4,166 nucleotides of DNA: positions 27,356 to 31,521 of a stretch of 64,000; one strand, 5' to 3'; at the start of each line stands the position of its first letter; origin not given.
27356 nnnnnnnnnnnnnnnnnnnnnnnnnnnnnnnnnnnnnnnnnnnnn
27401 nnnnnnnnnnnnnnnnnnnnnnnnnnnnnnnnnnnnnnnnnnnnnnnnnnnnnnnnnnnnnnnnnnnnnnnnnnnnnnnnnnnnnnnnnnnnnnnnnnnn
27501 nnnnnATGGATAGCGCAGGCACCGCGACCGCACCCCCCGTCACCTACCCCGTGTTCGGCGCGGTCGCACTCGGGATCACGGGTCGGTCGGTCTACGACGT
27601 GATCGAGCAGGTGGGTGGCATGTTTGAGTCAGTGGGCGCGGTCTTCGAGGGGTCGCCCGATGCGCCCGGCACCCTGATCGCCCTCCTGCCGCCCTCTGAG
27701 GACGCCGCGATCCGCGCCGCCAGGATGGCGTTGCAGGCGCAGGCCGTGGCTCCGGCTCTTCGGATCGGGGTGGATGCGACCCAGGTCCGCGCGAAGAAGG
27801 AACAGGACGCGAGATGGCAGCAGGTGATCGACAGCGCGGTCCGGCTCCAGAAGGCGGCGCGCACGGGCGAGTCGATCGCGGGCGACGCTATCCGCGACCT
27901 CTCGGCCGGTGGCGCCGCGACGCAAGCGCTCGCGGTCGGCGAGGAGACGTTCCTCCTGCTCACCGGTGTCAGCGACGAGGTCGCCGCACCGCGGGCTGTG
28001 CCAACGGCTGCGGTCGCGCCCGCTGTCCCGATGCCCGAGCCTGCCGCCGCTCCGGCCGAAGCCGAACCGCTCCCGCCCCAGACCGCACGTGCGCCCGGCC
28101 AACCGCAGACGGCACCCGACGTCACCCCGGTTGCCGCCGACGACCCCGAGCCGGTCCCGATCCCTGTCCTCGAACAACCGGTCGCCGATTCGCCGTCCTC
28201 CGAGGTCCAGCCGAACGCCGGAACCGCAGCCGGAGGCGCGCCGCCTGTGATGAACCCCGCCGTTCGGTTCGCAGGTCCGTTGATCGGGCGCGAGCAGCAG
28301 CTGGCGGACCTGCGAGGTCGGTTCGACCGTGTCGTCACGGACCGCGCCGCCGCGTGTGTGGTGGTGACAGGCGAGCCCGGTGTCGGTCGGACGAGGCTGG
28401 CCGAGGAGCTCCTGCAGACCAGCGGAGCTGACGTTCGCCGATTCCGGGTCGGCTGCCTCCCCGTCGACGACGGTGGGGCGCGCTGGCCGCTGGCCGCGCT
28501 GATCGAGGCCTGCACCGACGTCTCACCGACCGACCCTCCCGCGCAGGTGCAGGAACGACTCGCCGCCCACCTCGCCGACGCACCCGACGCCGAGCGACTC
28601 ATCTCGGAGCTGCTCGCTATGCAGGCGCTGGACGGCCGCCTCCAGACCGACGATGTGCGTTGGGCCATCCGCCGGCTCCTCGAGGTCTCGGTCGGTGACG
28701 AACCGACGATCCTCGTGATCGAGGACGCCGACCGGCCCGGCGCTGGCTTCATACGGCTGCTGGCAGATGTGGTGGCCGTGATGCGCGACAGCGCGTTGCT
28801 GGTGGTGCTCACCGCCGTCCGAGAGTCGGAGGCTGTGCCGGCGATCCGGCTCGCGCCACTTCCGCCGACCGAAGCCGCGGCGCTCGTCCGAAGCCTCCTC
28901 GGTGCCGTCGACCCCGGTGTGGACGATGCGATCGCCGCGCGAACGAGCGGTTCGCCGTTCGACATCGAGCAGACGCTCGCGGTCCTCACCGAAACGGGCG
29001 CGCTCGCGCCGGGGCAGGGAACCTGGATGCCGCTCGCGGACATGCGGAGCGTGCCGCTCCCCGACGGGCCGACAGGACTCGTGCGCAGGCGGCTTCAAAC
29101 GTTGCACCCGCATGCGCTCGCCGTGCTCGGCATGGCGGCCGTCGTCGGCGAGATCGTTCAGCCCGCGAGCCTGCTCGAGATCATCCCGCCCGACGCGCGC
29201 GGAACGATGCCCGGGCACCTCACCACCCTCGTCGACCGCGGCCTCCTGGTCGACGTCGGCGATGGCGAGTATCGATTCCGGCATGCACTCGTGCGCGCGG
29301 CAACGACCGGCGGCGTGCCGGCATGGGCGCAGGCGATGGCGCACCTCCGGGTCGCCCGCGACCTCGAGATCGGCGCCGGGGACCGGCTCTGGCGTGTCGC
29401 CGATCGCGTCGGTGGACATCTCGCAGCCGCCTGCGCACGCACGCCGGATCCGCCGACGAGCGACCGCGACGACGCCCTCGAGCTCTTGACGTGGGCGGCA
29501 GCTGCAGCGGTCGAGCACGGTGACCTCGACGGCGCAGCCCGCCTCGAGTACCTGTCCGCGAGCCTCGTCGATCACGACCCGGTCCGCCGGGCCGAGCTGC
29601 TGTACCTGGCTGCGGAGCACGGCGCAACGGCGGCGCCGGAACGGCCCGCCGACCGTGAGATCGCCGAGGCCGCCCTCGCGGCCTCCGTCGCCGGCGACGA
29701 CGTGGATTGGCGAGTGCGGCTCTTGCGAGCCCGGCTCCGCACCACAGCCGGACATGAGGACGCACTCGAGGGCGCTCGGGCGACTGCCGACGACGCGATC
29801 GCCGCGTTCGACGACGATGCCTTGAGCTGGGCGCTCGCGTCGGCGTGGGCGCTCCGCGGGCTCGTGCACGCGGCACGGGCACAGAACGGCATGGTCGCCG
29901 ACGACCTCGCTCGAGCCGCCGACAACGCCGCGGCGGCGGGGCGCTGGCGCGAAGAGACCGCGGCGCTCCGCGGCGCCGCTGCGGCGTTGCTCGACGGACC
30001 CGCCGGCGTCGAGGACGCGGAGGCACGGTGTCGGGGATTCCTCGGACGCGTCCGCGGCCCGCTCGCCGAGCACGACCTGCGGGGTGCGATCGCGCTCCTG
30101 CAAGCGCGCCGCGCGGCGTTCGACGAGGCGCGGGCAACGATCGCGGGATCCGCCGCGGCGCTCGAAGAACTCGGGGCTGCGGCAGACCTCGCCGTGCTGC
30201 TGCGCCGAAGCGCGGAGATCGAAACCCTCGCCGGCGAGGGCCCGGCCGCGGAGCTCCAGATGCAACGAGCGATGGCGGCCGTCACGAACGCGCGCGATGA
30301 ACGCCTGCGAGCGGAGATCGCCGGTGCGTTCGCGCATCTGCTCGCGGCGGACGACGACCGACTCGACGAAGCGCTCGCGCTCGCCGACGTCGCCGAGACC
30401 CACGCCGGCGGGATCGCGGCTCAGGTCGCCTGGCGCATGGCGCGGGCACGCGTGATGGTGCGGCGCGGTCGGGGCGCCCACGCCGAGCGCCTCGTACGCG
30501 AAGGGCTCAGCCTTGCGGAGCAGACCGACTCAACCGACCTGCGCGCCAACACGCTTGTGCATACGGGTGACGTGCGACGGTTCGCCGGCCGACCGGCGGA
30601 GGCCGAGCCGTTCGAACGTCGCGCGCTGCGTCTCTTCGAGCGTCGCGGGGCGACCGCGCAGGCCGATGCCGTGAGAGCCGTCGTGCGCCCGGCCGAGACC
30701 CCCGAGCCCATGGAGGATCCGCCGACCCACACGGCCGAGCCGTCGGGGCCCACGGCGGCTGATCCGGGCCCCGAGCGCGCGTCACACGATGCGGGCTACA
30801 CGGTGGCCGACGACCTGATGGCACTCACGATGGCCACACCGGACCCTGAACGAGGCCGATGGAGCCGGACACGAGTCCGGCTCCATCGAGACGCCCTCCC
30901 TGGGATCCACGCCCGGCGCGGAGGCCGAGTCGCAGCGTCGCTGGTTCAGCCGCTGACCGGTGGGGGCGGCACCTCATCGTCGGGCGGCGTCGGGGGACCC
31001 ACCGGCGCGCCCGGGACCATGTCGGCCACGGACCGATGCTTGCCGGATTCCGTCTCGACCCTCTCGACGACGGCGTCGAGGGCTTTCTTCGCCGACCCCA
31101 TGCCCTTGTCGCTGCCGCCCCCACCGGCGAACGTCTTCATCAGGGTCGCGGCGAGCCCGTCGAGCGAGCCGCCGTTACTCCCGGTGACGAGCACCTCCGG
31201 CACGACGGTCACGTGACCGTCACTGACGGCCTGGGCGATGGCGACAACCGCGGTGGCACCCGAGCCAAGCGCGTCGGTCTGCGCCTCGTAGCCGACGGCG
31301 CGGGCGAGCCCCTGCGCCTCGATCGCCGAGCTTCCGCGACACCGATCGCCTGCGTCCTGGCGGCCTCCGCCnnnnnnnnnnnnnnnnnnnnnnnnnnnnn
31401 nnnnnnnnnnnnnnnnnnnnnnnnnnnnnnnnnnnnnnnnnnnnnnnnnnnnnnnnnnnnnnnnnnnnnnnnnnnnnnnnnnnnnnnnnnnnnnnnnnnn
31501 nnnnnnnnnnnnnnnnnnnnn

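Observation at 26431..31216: PilT-like ATPase translationally coupled to a 1200-aa STAND NTPase with a dead cyclase domain; no other pilus genes nearby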

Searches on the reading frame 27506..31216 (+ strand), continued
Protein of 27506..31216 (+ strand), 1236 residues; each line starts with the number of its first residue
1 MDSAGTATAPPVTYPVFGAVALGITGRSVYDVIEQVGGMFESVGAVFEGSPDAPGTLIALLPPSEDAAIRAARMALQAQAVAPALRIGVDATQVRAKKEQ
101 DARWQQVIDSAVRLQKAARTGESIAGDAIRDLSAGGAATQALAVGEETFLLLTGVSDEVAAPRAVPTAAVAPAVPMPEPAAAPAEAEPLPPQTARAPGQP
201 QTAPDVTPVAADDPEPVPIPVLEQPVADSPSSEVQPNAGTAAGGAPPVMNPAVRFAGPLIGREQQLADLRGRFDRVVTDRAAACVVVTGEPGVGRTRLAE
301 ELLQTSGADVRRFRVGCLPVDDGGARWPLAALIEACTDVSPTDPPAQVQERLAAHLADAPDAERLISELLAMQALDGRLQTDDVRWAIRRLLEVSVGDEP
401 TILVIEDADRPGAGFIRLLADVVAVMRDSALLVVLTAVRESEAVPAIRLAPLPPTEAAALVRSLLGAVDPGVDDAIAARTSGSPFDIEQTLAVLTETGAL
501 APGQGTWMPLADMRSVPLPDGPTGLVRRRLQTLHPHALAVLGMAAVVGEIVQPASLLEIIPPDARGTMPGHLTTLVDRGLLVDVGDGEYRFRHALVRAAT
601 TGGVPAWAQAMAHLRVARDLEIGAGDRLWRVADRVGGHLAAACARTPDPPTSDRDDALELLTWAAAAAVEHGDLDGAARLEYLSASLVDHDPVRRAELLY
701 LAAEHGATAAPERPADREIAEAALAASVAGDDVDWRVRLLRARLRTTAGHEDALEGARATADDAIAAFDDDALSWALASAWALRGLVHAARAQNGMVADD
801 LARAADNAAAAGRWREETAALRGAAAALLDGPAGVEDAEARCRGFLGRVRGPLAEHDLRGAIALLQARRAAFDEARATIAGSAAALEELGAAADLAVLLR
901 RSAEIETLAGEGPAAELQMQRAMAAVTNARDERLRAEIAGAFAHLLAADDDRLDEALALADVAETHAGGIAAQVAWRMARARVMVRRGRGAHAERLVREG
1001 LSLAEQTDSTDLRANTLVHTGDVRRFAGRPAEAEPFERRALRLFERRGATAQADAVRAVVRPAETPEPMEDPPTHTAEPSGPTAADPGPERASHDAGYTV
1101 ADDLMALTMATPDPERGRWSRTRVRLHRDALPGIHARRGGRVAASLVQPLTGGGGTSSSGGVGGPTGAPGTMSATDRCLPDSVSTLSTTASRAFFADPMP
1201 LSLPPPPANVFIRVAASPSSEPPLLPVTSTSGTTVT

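Call 84: search_protein_families(library=pfam, proteins=[L041:459-1082:+, L041:6327-7466:+, L041:7472-9046:-, L041:10490-12898:+, L041:13139-14575:+, L043:4457-6040:+, L043:6107-7585:-, L046:3-509:-, L041:2928-6287:+, L046:1868-5506:+], max_evalue=0.001)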
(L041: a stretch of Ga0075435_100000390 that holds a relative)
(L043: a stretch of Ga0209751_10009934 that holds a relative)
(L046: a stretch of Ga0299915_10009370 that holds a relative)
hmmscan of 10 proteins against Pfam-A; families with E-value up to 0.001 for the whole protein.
L041:459-1082:+ (207 aa): 1 family
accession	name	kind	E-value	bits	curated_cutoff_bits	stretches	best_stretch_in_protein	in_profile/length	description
PF06736.16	TMEM175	-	1.3e-24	86.9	25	1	5-92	1-88/88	Endosomal/lysosomal potassium channel TMEM175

L041:6327-7466:+ (379 aa): 10 families
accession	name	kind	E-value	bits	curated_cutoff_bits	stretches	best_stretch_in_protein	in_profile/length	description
PF01266.30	DAO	-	4.7e-69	234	27.9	1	5-348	2-353/353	FAD dependent oxidoreductase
PF13450.12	NAD_binding_8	-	1.8e-08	35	21.9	1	7-61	1-53/68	NAD(P)-binding Rossmann-like domain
PF07992.20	Pyr_redox_2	-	1.1e-07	32.1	26.1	1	3-49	143-189/291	Pyridine nucleotide-disulphide oxidoreductase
PF00890.30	FAD_binding_2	-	1e-06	28.7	20.4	1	5-62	2-56/414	FAD binding domain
PF00070.33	Pyr_redox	-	1.7e-06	28.9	22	1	4-39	1-36/82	Pyridine nucleotide-disulphide oxidoreductase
PF01593.30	Amino_oxidase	-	3.5e-06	27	19.8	1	14-38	3-27/443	Flavin containing amine oxidoreductase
PF03486.20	HI0933_like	-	3.2e-05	24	50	1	4-42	2-40/244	HI0933-like protein Rossmann domain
PF01946.23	Thi4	-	0.00033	20.4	26.2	0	3-41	18-57/235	Thi4 family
PF01494.25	FAD_binding_3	-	0.00038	20.2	22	1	3-36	2-35/349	FAD binding domain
PF13738.12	Pyr_redox_3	-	0.00059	19.6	30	0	7-37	2-33/305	Pyridine nucleotide-disulphide oxidoreductase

L041:7472-9046:- (524 aa): 1 family
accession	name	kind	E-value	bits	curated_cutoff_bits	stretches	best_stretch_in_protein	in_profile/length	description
PF21946.1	LppM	-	2e-33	116.2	27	1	308-473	1-152/153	LppM domain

L041:10490-12898:+ (802 aa): 0 families

L041:13139-14575:+ (478 aa): 0 families

L043:4457-6040:+ (527 aa): 1 family
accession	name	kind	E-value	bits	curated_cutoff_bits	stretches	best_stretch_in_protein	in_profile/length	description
PF03372.29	Exo_endo_phos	-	3.7e-10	40.4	24.5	1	39-304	2-225/225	Endonuclease/Exonuclease/phosphatase family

L043:6107-7585:- (492 aa): 1 family
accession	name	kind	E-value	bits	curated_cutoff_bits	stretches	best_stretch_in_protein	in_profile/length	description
PF06253.16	MTTB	-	1.2e-88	297.7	25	1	11-488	24-498/500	Trimethylamine methyltransferase (MTTB)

L046:3-509:- (169 aa): 2 families
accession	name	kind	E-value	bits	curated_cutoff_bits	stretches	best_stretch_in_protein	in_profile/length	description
PF07676.18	PD40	-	1.2e-30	105.2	20.9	2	60-95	2-38/38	WD40-like Beta Propeller Repeat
PF00930.27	DPPIV_N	-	1e-06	28.2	22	1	45-130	23-119/354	Dipeptidyl peptidase IV (DPP IV) N-terminal region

L041:2928-6287:+ (1119 aa): 2 families
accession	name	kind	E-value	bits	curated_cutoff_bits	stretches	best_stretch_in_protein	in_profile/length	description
PF13191.12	AAA_16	-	2.4e-14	54.6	32.6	1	216-390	1-167/167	AAA ATPase domain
PF13424.12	TPR_12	-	0.00011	22.7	30.1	1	929-993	9-75/77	Tetratricopeptide repeat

L046:1868-5506:+ (1212 aa): 7 families
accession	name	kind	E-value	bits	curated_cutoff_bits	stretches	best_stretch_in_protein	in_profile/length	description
PF13191.12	AAA_16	-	2.6e-18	67.5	32.6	1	246-424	1-167/167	AAA ATPase domain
PF13424.12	TPR_12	-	3e-07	31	30.1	0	867-930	9-74/77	Tetratricopeptide repeat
PF13401.12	AAA_22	-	7.3e-06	26.8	27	1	270-425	5-122/130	AAA domain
PF17874.7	TPR_MalT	-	3.2e-05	23.8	45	0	973-1063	34-124/336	MalT-like TPR region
PF12773.13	DZR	-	0.0005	20.6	27.3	1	28-49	1-22/45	Double zinc ribbon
PF13248.11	Zn_ribbon_3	-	0.00079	19.2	27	0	27-49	4-26/26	zinc-ribbon domain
PF24463.1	DUF7577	-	0.00087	19.3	28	0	25-49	2-26/27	Domain of unknown function (DUF7577)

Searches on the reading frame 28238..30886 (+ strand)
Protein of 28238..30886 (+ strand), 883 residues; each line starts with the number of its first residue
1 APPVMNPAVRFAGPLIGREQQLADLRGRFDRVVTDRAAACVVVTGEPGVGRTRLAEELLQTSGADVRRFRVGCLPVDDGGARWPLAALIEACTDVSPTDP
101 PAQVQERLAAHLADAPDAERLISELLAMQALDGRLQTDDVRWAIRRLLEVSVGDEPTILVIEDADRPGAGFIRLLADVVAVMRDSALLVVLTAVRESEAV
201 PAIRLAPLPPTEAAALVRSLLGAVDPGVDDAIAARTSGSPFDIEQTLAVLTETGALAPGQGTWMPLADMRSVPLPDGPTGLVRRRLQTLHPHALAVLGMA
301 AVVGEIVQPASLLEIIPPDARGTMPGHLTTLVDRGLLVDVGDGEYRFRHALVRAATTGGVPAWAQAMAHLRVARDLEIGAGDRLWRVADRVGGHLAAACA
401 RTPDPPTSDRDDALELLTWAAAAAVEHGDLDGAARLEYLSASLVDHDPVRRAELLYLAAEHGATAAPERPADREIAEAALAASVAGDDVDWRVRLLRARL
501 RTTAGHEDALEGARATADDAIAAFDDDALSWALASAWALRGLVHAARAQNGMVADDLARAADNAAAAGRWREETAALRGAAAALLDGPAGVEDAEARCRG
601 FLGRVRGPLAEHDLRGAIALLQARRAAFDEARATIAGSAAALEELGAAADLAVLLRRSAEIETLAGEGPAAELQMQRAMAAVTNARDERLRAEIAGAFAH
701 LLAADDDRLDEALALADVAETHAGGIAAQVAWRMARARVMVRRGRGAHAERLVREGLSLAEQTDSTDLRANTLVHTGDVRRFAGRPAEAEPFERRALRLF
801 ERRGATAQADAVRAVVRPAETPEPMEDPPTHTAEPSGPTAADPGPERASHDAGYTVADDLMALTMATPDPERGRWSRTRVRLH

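Call 79: predict_structure(alignment_id=A5)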
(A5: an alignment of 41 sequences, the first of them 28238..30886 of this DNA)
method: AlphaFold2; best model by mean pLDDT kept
length: 883 residues; sequences in the alignment: 41
mean_pLDDT: 91.1   pTM: 0.87
mean pLDDT of the five models: 91.1, 89.3, 89.2, 89.1, 88.3
residues with pLDDT >= 90: 753; 70-90: 55; 50-70: 32; < 50: 43
segments of 3 or more residues with pLDDT < 50: 1-3, 839-855, 865-883
pLDDT, mean of each block of 10 residues (from residue 1): 55 89 98 97 96 96 95 83 89 94 97 96 95 86 97 97 90 93 96 93 97 96 94 94 95 93 93 93 96 97 93 93 96 94 92 94 96 95 93 97 96 97 91 95 95 96 89 94 94 96 91 97 88 97 96 98 96 97 97 98 96 98 98 98 95 98 98 98 94 97 97 98 94 98 98 98 97 98 97 98 98 85 58 50 40 51 48 34 30
secondary structure, 60 per line:
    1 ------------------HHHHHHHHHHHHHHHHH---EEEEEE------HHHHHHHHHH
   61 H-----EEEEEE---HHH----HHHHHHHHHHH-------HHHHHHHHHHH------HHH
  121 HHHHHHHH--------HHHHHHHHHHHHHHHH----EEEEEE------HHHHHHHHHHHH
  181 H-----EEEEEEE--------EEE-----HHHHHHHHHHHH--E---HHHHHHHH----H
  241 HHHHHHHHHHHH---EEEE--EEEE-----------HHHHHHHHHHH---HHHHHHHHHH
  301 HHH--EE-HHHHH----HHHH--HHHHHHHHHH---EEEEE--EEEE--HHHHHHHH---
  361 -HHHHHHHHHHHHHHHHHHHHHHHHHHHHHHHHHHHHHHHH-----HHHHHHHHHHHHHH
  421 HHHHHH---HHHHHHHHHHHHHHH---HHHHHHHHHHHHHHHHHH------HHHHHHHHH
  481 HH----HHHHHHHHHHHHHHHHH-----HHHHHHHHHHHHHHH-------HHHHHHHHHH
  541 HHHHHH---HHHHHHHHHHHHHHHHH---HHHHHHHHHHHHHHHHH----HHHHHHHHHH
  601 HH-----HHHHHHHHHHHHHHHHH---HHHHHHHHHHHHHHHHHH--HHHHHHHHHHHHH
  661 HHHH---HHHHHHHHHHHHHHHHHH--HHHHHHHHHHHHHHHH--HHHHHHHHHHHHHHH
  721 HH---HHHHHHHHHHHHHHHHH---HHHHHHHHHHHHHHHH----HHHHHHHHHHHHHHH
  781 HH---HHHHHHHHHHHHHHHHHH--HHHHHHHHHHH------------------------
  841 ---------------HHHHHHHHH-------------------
elements in order (helices of 4 or more, strands of 3 or more residues): H19-35 E39-44 H51-61 E67-72 H83-93 H101-111 H118-128 H137-152 E157-162 H169-181 E187-193 E202-204 H210-221 H228-235 H240-252 E256-259 E262-265 H277-287 H291-303 H309-313 H318-321 H324-333 E337-341 E344-347 H350-357 H362-401 H407-426 H430-444 H448-465 H472-482 H487-503 H509-523 H531-546 H550-566 H570-586 H591-602 H608-624 H628-645 H648-664 H668-685 H688-703 H706-722 H726-742 H746-761 H766-782 H786-803 H806-816 H856-864

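Call 81: fold_search(model_id=the predicted structure, library=pdb)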
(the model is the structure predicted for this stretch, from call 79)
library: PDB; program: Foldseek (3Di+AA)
matches with E <= 10: 1452; with E <= 0.001: 163
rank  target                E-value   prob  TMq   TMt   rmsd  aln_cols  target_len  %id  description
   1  6mfv_A                3.5e-13  1.00  0.27  0.36  16.9       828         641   13  Crystal structure of the Signal Transduction ATPase with Numerous Domains (STAND) protein with a tetratricopeptide rep (released 2019-02-20)
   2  8dgc_A                1.0e-08  1.00  0.17  0.08  31.1       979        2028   12  Avs3 bound to phage PhiV-1 terminase (released 2022-08-03)
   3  8dgc_B                3.2e-08  1.00  0.19  0.09  30.2       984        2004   13  Avs3 bound to phage PhiV-1 terminase (released 2022-08-03)
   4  3shf                  6.9e-07  1.00  0.26  0.21  12.6       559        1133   13  Crystal structure of the R265S mutant of full-length murine Apaf-1 (released 2011-08-24)
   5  9h2l_A                1.4e-06  1.00  0.19  0.19  15.3       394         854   14  Cryo-EM structure of an octameric G10-resistosome from wheat (released 2025-09-24)
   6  8fgw_D                2.4e-06  1.00  0.18  0.13  25.9       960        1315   11  Human IFT-A complex structures provide molecular insights into ciliary transport (released 2023-02-22)
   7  2qby_B                2.8e-06  1.00  0.22  0.47  12.4       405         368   13  Crystal structure of a heterodimer of Cdc6/Orc1 initiators bound to origin DNA (from S. solfataricus) (released 2007-09-11)
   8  9zjs_A                5.6e-06  1.00  0.25  0.21  14.9       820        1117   11  Human sterile alpha motif domain-containing protein 9 (SAMD9), asymmetric dimer "shell" shape (released 2026-02-25)
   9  9rtt_Q                5.8e-06  1.00  0.23  0.23  26.9       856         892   11  Activated Elongation Complex with IWS1 and ELOF1 (released 2025-09-03)
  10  8rfh_A                6.0e-06  1.00  0.26  0.31   5.8       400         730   14  CryoEM structure of the plant helper NLR NRC2 in its resting state (released 2024-01-10)
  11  9cc8_A                6.6e-06  1.00  0.19  0.19  14.7       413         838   13  Hexameric state of the NRC4 resistosome (released 2024-09-11)
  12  9hvq_Q                7.1e-06  1.00  0.30  0.29  26.8       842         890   12  Structure of the transcribing Pol II-DSIF-PAF-SPT6-RECQL5 complex (released 2025-07-16)
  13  7tji_I                1.0e-05  1.00  0.19  0.42  14.9       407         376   12  S. cerevisiae ORC bound to 84 bp ARS1 DNA and Cdc6 (state 2) with flexible Orc6 N-terminal domain (released 2022-10-05)
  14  8bob_C                1.2e-05  1.00  0.33  0.63   6.3       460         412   14  Structural basis for negative regulation of the maltose system (released 2023-10-18)
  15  7jgr_G                1.2e-05  1.00  0.20  0.43  13.5       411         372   15  Structure of Drosophila ORC bound to DNA (84 bp) and Cdc6 (released 2020-09-09)
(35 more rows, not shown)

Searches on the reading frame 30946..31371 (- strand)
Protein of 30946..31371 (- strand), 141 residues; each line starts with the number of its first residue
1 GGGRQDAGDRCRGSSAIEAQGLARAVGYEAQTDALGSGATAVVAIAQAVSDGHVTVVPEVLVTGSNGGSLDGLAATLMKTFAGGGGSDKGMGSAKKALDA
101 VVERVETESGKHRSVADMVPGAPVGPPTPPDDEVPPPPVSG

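Call 18: search_protein_families(library=pfam, proteins=[window:30946-31371:-], max_evalue=0.001)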
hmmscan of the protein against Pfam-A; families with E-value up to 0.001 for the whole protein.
window:30946-31371:- (141 aa): 0 families
